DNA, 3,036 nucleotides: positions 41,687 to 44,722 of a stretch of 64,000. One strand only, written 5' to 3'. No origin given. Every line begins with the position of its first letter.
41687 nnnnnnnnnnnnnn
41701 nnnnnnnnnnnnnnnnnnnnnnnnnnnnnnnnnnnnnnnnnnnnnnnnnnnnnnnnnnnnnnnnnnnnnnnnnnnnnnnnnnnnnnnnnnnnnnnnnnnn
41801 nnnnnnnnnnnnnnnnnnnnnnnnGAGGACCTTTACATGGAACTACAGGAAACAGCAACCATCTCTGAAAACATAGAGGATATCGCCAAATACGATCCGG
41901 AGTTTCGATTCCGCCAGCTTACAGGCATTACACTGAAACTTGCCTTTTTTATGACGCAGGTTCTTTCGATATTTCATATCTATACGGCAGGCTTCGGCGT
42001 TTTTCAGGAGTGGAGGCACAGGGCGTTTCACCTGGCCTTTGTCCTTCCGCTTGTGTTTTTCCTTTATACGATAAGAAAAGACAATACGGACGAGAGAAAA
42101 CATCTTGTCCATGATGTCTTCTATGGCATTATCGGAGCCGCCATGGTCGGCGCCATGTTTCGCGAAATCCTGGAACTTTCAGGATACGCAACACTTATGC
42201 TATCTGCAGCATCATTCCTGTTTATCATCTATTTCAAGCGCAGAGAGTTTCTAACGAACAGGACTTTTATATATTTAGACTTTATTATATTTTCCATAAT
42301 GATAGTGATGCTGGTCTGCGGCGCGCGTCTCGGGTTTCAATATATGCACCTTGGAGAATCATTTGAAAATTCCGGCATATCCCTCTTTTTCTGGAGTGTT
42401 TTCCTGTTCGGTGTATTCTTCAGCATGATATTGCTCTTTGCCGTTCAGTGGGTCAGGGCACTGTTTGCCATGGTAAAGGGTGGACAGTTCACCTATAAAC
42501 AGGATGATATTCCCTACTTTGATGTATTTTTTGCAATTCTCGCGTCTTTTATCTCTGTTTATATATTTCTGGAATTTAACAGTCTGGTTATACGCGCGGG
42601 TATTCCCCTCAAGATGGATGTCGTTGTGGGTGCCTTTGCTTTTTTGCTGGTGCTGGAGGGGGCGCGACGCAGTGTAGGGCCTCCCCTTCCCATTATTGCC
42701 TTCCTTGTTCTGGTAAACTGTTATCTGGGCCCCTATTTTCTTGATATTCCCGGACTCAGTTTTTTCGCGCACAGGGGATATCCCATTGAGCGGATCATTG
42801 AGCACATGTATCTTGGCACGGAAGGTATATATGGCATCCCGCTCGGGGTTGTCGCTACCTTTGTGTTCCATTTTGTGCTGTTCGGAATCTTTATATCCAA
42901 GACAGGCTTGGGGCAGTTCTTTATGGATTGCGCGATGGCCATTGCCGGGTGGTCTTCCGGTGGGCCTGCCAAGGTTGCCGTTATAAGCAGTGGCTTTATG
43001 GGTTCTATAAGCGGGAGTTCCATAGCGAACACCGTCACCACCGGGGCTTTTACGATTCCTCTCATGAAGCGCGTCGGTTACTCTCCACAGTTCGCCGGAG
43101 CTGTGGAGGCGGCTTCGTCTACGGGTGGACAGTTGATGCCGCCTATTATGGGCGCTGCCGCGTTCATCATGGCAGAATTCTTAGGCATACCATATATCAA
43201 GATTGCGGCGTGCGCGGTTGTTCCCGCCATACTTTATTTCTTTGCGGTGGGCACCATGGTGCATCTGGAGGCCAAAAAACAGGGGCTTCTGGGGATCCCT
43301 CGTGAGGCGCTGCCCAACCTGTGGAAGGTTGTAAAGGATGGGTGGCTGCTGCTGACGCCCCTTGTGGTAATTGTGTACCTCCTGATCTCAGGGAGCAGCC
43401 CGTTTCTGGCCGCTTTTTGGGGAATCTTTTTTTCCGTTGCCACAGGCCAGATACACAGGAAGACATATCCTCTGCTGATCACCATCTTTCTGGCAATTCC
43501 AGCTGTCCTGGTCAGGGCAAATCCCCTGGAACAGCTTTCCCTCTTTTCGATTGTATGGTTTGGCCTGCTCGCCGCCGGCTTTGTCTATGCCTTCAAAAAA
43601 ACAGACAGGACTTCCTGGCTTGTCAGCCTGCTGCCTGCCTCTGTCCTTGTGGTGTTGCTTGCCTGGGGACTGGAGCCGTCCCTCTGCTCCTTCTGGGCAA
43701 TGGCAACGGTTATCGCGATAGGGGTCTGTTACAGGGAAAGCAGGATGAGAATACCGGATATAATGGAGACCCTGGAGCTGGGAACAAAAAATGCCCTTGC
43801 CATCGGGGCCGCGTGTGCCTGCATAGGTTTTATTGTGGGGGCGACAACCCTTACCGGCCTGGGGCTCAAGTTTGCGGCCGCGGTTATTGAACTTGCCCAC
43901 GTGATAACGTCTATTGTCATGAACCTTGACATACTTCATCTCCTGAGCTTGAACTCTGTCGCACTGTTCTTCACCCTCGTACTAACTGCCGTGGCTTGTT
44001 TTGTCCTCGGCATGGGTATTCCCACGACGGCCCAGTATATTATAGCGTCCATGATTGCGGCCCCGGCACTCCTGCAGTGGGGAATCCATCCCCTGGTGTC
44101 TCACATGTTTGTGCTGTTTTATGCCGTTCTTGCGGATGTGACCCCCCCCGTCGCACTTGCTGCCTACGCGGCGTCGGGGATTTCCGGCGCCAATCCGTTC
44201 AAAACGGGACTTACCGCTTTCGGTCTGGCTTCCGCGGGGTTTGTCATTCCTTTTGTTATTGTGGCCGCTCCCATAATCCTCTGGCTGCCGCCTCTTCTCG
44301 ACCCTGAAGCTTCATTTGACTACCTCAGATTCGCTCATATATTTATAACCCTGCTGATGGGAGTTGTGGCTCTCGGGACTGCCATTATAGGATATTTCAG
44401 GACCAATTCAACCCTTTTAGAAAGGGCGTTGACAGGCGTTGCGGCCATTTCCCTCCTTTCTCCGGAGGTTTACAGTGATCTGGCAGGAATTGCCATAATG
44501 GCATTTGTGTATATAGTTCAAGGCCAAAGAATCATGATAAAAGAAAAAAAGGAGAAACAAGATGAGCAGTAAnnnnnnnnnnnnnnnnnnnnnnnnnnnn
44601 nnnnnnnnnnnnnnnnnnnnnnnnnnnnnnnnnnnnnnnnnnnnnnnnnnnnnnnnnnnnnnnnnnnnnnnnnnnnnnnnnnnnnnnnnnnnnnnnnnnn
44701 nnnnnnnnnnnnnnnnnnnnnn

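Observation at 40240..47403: TAXI-TRAP transporter coupled to an amine dehydrogenase and a long KamA-family aminomutase: candidate uncharacterised beta-amino-acid pathway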

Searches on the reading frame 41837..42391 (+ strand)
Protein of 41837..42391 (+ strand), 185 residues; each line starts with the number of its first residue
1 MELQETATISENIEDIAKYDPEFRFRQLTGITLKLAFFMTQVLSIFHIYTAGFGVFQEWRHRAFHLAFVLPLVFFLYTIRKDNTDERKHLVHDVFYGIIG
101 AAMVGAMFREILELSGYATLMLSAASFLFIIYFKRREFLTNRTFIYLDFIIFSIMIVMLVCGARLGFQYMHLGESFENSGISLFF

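Call 95: search_protein_families(library=pfam, proteins=[window:41837-42391:+], max_evalue=1)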
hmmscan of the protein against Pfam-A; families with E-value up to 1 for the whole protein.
window:41837-42391:+ (185 aa): 1 family
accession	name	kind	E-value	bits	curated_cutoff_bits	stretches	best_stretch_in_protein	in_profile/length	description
PF25044.1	DUF7789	-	0.076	13.4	25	1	45-102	58-119/129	Domain of unknown function (DUF7789)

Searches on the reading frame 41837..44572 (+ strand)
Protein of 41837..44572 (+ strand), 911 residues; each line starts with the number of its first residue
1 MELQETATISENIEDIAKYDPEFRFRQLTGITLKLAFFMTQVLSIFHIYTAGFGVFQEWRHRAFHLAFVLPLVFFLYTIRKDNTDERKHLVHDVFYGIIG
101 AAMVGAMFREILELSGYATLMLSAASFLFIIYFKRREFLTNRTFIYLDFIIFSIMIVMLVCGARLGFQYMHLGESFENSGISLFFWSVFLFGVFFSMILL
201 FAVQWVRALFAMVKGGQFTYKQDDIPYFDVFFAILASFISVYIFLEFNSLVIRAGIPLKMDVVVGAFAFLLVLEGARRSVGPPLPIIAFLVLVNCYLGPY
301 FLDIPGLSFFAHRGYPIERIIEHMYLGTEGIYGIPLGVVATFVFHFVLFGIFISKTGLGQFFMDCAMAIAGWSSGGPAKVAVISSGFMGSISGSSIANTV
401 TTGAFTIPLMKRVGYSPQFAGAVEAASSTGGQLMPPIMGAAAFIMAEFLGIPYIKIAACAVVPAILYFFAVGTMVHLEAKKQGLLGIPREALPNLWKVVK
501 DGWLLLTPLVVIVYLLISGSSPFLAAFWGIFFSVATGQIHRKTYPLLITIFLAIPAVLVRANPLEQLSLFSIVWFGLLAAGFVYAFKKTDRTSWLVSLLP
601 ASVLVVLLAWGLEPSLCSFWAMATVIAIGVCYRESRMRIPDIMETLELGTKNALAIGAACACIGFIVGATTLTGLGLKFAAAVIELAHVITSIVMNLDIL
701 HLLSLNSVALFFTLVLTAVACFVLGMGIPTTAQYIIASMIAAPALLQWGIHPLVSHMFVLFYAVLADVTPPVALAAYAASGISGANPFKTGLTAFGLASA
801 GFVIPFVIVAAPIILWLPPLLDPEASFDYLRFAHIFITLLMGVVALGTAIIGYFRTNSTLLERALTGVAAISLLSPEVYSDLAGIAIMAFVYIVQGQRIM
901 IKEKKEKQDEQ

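Call 3: search_protein_families(library=pfam, proteins=[window:41837-44572:+])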
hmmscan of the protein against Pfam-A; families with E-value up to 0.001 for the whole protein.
window:41837-44572:+ (911 aa): 1 family
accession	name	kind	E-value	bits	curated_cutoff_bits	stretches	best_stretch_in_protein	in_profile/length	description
PF06808.19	DctM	-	4.3e-87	293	23.8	2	268-541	2-253/413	Tripartite ATP-independent periplasmic transporter, DctM component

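Call 4: search_protein_families(library=ncbifam, proteins=[window:41837-44572:+])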
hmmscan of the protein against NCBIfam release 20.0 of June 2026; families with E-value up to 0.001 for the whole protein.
window:41837-44572:+ (911 aa): 3 families
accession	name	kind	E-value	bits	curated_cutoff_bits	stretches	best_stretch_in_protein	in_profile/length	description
TIGR02123.1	TRAP_fused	subfamily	3.3e-203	676.8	320.65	3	185-541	19-369/615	TRAP transporter fused permease subunit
TIGR00786.1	dctM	subfamily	9.8e-21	74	268.45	1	346-542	46-241/405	TRAP transporter large permease subunit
NF011634.1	PRK15060.1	equivalog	3.9e-09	36.1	800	1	344-535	60-254/425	2,3-diketo-L-gulonate TRAP transporter large permease YiaN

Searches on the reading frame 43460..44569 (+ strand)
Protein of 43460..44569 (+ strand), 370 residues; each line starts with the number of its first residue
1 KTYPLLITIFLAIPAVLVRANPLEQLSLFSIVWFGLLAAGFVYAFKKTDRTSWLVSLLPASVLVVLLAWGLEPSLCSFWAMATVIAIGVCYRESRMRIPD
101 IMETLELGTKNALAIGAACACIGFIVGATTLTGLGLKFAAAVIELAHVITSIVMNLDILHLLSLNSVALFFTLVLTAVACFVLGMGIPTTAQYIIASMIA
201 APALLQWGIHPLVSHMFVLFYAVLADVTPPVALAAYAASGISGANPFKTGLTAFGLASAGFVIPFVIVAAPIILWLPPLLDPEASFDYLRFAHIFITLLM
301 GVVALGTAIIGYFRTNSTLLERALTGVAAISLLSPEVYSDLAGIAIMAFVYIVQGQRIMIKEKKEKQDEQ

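Call 95: search_protein_families(library=pfam, proteins=[window:43460-44569:+], max_evalue=1)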
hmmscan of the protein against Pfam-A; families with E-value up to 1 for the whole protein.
window:43460-44569:+ (370 aa): 2 families
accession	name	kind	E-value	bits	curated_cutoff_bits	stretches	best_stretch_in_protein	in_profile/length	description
PF06808.19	DctM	-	3.2e-25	89.2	23.8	1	45-272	206-403/413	Tripartite ATP-independent periplasmic transporter, DctM component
PF11874.13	DUF3394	-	0.006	16.7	28.2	1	293-340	3-50/181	Domain of unknown function (DUF3394)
